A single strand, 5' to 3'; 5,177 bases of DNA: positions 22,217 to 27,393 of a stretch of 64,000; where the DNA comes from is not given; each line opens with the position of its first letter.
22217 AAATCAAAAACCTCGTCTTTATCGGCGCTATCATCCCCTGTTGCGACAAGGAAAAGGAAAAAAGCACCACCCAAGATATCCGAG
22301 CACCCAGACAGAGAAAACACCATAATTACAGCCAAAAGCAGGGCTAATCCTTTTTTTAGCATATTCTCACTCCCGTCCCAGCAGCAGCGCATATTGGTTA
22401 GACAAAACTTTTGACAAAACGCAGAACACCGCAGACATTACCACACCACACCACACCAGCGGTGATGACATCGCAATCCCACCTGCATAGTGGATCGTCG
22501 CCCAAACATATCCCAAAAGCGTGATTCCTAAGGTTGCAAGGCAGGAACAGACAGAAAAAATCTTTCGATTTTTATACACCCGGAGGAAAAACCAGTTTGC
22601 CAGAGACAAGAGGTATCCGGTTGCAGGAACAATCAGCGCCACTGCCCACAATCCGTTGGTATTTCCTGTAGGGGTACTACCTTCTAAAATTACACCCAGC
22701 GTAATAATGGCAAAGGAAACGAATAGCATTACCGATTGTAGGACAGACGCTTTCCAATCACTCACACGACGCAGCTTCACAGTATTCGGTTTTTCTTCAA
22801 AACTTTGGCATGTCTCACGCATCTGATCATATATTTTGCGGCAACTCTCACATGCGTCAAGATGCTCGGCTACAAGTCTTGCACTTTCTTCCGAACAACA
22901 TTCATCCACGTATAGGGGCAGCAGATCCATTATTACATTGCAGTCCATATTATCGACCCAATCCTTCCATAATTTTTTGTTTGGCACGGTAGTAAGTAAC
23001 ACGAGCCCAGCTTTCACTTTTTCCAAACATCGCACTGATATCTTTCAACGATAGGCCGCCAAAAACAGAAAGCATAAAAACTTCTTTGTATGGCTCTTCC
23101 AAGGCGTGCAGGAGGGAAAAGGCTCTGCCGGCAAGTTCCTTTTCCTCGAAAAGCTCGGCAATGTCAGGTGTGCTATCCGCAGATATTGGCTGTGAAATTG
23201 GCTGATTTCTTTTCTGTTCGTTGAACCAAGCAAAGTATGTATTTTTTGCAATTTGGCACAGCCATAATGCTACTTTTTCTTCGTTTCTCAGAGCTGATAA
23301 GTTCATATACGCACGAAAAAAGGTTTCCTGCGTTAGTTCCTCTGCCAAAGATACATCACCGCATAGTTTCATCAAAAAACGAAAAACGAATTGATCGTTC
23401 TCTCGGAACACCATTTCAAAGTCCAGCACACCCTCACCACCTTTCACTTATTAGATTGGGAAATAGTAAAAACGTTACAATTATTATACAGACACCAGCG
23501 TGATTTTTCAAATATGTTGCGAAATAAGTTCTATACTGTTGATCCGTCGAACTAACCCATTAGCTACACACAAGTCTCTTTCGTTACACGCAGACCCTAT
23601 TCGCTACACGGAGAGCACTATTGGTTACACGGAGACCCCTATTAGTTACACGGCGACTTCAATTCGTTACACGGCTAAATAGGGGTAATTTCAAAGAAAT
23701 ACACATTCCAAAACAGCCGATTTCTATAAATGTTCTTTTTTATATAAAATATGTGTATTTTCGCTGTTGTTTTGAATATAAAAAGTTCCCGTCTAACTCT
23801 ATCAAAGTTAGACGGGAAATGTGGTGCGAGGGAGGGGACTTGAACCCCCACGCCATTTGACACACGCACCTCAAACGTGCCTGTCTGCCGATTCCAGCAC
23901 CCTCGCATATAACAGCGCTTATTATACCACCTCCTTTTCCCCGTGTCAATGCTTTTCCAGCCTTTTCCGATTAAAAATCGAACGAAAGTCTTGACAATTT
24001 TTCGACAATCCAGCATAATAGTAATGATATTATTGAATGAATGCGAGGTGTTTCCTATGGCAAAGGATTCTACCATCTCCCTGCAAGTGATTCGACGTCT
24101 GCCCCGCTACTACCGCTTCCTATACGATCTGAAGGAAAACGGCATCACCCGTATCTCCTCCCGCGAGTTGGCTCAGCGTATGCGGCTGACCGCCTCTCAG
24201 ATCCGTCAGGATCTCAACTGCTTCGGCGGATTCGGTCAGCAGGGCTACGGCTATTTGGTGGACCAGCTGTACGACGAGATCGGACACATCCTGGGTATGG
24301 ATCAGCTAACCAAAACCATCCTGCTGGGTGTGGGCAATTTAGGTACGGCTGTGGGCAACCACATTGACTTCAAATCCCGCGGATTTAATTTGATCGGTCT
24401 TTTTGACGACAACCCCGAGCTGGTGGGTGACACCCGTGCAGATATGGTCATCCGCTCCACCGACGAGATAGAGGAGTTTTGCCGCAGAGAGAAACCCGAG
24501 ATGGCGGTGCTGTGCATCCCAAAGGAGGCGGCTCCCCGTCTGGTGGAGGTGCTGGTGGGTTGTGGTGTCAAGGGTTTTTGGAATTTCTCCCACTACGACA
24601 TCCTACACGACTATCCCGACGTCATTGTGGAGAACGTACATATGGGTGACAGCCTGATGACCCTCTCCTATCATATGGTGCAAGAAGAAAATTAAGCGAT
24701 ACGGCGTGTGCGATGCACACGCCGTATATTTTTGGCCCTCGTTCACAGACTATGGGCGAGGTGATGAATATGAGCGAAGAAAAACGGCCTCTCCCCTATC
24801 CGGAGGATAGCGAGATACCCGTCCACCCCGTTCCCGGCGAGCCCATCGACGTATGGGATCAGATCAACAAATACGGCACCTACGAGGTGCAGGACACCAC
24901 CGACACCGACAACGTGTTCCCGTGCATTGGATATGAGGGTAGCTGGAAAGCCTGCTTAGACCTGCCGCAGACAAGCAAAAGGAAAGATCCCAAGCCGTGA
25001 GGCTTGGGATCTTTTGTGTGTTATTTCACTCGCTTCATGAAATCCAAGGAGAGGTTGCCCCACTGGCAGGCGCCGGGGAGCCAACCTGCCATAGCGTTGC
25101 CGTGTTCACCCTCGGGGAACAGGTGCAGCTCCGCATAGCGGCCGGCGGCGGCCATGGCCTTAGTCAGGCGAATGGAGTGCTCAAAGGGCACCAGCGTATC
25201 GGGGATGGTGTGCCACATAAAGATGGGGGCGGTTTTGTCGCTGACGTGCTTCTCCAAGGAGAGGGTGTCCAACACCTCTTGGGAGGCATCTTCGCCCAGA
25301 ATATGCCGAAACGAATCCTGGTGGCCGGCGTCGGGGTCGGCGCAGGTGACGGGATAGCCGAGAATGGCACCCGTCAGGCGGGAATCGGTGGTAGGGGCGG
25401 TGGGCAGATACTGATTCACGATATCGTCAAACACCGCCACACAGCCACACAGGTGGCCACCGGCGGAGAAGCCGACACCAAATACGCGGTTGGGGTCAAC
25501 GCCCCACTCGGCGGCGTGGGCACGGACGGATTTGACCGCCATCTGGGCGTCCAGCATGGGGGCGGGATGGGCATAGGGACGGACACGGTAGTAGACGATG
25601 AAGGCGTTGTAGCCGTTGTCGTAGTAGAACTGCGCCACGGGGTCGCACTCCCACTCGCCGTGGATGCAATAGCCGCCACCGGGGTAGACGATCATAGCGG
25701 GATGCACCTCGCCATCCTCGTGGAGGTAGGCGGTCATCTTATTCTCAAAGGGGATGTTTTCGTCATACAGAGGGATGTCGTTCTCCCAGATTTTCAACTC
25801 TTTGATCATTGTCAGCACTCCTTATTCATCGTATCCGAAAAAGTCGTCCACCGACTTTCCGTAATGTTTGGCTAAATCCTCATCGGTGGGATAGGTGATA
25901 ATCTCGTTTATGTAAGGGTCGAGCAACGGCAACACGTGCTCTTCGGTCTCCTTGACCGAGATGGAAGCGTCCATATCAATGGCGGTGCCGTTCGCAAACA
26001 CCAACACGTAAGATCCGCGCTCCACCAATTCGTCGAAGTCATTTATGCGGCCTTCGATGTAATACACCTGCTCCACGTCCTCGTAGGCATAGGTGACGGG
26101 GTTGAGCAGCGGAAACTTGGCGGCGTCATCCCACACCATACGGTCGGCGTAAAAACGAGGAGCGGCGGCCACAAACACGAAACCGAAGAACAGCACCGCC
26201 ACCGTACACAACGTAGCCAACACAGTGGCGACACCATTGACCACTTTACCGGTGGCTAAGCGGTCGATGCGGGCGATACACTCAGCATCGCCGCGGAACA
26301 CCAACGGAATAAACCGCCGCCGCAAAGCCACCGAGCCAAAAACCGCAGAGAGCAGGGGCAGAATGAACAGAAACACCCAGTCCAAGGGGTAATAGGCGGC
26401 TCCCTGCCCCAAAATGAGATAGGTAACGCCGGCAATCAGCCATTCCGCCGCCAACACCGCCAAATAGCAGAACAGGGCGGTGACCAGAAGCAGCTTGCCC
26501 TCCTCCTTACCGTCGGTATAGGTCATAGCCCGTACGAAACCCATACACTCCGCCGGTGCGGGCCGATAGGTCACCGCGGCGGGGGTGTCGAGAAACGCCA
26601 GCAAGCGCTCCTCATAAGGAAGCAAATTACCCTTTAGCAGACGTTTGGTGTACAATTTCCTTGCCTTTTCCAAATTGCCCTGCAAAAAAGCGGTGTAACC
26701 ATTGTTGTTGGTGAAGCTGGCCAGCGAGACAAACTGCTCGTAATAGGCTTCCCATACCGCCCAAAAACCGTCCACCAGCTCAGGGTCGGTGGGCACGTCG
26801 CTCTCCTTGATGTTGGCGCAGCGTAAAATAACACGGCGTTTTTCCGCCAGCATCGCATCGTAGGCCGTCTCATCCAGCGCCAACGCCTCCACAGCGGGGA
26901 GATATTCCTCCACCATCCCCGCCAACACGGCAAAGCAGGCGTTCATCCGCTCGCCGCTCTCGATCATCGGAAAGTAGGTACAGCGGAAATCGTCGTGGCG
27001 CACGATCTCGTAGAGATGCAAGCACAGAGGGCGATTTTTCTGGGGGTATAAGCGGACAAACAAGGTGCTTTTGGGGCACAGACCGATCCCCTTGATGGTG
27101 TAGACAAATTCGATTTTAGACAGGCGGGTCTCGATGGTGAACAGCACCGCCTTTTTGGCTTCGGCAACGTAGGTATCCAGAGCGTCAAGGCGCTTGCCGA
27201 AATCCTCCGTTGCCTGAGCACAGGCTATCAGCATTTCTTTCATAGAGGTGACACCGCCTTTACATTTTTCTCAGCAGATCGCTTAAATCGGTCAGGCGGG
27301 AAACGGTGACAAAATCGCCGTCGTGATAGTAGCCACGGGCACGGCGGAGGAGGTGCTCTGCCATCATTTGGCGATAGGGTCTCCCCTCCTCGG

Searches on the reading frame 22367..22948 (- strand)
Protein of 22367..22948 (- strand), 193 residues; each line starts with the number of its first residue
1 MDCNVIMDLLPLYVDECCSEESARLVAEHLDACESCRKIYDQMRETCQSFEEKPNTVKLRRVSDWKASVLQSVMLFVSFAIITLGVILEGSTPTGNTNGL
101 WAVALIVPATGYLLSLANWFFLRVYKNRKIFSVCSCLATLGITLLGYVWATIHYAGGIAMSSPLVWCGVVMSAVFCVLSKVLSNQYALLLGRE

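Call 27: find_encoding_contigs(protein=window:22367-22948:-, flank=10000, max_places=10)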
Protein window:22367-22948:- (193 aa): 1 contig read that carries it; 1 place shown.
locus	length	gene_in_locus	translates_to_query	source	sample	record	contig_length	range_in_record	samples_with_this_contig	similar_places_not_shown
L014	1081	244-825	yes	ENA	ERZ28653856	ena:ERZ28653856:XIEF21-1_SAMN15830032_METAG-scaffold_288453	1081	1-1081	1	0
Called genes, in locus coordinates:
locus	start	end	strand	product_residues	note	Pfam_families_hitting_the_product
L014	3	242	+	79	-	?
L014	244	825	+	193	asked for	PF13490:zf-HC2 (weak)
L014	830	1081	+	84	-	?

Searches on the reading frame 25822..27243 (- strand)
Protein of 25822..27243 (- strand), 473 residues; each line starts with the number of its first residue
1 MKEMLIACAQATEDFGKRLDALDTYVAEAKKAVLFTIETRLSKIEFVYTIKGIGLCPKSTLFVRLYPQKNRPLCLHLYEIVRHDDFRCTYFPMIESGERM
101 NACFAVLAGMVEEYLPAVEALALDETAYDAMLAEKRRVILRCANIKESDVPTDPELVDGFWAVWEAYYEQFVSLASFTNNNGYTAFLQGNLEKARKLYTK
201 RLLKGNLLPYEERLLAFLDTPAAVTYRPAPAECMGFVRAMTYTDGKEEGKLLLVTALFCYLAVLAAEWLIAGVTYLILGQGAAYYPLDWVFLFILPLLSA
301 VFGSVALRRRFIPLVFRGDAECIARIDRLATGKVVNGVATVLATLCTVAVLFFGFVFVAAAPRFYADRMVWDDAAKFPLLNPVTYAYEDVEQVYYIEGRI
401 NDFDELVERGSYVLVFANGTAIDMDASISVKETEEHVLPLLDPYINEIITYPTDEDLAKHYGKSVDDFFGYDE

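Call 20: find_encoding_contigs(protein=window:25822-27243:-, flank=10000, max_places=8)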
Protein window:25822-27243:- (473 aa): 14 contigs read that carry it; 8 places shown.
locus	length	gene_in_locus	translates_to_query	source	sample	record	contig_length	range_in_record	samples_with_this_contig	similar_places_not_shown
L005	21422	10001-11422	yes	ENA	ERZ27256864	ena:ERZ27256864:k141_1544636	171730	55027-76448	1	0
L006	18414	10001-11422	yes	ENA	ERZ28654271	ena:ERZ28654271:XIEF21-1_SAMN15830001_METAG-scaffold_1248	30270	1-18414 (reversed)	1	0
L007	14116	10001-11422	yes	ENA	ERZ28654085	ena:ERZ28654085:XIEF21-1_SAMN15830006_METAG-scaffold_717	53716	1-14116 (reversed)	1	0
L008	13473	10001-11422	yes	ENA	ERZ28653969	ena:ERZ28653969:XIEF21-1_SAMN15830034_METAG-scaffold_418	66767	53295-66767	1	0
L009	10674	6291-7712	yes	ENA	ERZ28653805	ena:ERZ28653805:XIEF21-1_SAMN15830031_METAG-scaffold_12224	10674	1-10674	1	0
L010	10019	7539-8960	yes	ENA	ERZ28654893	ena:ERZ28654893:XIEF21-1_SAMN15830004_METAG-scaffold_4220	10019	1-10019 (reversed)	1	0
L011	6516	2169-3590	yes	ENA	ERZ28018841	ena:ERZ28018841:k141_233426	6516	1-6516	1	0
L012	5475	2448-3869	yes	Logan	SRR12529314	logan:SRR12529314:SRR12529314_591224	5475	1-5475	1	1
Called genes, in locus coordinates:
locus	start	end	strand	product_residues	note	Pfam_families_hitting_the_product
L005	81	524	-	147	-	PF04463:2-thiour_desulf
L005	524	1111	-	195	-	PF01726:LexA_DNA_bind, PF13412:HTH_24 (weak), PF12802:MarR_2 (weak), PF00717:Peptidase_S24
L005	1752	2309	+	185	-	PF04542:Sigma70_r2, PF08281:Sigma70_r4_2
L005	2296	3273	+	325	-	-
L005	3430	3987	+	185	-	PF04542:Sigma70_r2, PF08281:Sigma70_r4_2, PF04545:Sigma70_r4 (weak)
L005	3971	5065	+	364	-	-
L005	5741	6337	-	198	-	-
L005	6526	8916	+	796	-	PF00133:tRNA-synt_1, PF09334:tRNA-synt_1g (weak), PF08264:Anticodon_1, PF19302:DUF5915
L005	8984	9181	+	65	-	PF08984:DUF1858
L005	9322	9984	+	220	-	PF12847:Methyltransf_18, PF04816:TrmK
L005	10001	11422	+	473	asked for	-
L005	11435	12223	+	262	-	PF20434:BD-FAE, PF07859:Abhydrolase_3, PF00326:Peptidase_S9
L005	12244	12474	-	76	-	-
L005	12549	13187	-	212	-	PF06971:Put_DNA-bind_N, PF02629:CoA_binding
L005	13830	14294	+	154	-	PF04542:Sigma70_r2, PF08281:Sigma70_r4_2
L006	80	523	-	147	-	PF04463:2-thiour_desulf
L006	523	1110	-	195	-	PF01726:LexA_DNA_bind, PF13412:HTH_24 (weak), PF12802:MarR_2 (weak), PF00717:Peptidase_S24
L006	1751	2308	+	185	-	PF04542:Sigma70_r2, PF08281:Sigma70_r4_2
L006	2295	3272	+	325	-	-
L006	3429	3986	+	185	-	PF04542:Sigma70_r2, PF08281:Sigma70_r4_2, PF04545:Sigma70_r4 (weak)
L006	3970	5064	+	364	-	-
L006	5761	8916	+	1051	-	PF00133:tRNA-synt_1, PF01406:tRNA-synt_1e (faint), PF09334:tRNA-synt_1g, PF08264:Anticodon_1, PF19302:DUF5915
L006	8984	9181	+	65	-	PF08984:DUF1858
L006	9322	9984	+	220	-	PF12847:Methyltransf_18, PF04816:TrmK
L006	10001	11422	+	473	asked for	-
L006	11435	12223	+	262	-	PF20434:BD-FAE, PF07859:Abhydrolase_3, PF00326:Peptidase_S9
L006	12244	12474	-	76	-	-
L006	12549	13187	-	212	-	PF06971:Put_DNA-bind_N, PF02629:CoA_binding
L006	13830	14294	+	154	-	PF04542:Sigma70_r2, PF08281:Sigma70_r4_2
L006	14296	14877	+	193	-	PF13490:zf-HC2 (weak)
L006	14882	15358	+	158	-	-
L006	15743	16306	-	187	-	PF04203:Sortase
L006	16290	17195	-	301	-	PF05738:Cna_B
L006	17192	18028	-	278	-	PF04203:Sortase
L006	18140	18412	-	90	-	?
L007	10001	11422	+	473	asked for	-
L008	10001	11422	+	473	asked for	-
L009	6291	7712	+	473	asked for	-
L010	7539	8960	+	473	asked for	-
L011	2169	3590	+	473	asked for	-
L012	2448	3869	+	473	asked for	-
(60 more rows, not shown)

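Call 38: search_protein_families(library=ncbifam, proteins=[L006:5761-8913:+], max_evalue=0.00001)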
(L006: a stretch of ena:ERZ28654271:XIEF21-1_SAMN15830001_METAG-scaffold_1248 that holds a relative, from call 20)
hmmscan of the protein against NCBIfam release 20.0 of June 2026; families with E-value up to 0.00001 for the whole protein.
L006:5761-8913:+ (1051 aa): 17 families
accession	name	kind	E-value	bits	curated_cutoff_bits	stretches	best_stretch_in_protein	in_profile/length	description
NF000258.1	MupB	exception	1.7e-303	1009.4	1900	1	12-1000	6-982/1033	mupirocin-resistant isoleucine--tRNA ligase MupB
NF000257.1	MupA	exception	1.4e-302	1006.3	1900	1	11-999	5-975/1024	mupirocin-resistant isoleucine--tRNA ligase MupA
TIGR00392.1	ileS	equivalog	1.2e-284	946.7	621.4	1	5-843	2-850/861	isoleucine--tRNA ligase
TIGR00422.1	valS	equivalog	3.3e-135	452.2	612.1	2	313-918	256-836/863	valine--tRNA ligase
NF009687.0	PRK13208.1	equivalog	2.1e-129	433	738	2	313-872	255-793/801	valine--tRNA ligase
NF004349.1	PRK05729.1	equivalog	4e-115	386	704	2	313-852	250-751/860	valine--tRNA ligase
NF040702.1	ileS_w_GNAT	exception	2.3e-103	346.7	1999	2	313-780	496-957/1100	isoleucine--tRNA ligase, N-acetyltransferase domain-containing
NF011492.0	PRK14900.1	equivalog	1.3e-79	268.3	1783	2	321-843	274-770/1044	valine--tRNA ligase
NF000540.1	alt_ValS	exception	3.2e-66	223.9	900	2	364-858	336-816/827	valine--tRNA ligase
NF008957.0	PRK12300.1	subfamily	5.4e-51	173.6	677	2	9-333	4-316/946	leucine--tRNA ligase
TIGR00395.1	leuS_arch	equivalog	2.1e-47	161.8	648.5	2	15-290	4-277/938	leucine--tRNA ligase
TIGR00396.1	leuS_bact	equivalog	6.1e-36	123.9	548.4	2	13-207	5-181/843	leucine--tRNA ligase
TIGR00398.1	metG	equivalog_domain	5.1e-27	94.8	336.35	2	585-784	312-506/530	methionine--tRNA ligase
NF008900.0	PRK12267.1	equivalog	3.5e-21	75.3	598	2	524-783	224-480/648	methionine--tRNA ligase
NF001100.0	PRK00133.1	equivalog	6.5e-21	74.5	587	2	48-111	14-76/676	methionine--tRNA ligase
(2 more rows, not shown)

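Call 39: search_solved_structures(query=L006:8161-8913:+, max_evalue=0.01, show_alignments=2)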
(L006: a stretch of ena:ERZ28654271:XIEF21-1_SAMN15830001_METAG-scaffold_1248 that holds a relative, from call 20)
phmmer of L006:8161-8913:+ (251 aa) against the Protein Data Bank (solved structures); distinct sequences matched with E-value up to 0.01: 8.
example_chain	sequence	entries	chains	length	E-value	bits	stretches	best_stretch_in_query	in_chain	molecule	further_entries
8c8u_A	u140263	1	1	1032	2e-33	119.2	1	4-230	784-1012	Isoleucine--tRNA ligase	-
8c8w_A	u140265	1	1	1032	2e-33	119.2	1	4-230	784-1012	Isoleucine--tRNA ligase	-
8c8v_A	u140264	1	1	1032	2e-33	119.2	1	4-230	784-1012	Isoleucine--tRNA ligase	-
8c9d_A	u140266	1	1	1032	2e-33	119.2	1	4-230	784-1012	Isoleucine--tRNA ligase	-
8wnd_A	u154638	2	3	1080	2e-12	50.5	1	2-195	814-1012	isoleucine--tRNA ligase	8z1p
9w01_B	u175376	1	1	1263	4e-06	29.9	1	2-199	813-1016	Isoleucine--tRNA ligase, cytoplasmic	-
9wqs_A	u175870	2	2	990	0.00096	22.1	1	2-165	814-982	Isoleucine--tRNA ligase, cytoplasmic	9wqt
7d5c_A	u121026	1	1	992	0.0011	22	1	2-165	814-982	Isoleucine--tRNA ligase, cytoplasmic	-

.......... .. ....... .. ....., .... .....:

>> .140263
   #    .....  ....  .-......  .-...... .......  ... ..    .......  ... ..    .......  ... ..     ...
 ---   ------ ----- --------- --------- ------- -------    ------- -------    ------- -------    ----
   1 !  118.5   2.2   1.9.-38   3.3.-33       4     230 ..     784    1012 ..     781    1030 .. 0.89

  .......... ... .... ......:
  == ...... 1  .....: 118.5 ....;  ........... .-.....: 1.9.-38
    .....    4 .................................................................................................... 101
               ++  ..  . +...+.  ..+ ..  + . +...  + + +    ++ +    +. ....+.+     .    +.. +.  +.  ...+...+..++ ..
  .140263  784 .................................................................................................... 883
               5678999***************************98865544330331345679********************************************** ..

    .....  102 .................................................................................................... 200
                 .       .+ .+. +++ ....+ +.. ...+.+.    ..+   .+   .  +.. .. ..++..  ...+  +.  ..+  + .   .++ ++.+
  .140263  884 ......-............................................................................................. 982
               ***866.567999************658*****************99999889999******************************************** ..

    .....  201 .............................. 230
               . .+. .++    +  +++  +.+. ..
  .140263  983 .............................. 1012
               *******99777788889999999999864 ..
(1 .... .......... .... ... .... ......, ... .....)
